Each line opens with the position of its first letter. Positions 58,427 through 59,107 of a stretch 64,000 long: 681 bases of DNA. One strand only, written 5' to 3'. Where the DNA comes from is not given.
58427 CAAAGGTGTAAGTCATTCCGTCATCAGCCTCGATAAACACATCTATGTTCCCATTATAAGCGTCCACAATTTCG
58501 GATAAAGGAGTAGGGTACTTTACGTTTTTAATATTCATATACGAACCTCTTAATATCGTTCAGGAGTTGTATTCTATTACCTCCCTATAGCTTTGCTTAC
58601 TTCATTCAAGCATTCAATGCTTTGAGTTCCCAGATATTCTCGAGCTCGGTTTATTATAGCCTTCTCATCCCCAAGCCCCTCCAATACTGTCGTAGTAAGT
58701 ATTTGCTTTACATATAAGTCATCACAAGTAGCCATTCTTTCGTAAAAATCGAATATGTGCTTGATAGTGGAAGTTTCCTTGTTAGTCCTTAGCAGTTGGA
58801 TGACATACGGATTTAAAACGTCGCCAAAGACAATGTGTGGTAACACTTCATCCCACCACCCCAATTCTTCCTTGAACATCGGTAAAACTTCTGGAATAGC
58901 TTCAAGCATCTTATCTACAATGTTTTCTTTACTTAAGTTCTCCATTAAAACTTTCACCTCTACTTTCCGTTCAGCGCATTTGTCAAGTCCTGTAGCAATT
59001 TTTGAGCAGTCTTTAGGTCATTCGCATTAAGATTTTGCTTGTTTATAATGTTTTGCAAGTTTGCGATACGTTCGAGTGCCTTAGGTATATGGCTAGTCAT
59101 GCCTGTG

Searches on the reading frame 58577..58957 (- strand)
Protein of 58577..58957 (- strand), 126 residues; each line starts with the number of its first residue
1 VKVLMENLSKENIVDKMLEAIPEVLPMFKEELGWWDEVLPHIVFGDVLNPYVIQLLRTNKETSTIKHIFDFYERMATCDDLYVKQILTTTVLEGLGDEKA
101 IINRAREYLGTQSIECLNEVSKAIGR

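Call 81: search_protein_families(library=pfam, proteins=[window:58577-58957:-], max_evalue=0.01)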
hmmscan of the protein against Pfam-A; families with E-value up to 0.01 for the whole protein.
window:58577-58957:- (126 aa): 1 family
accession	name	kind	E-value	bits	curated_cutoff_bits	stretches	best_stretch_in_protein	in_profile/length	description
PF24722.1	DUF7674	-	1.1e-19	71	27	1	15-118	2-105/111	Domain of unknown function (DUF7674)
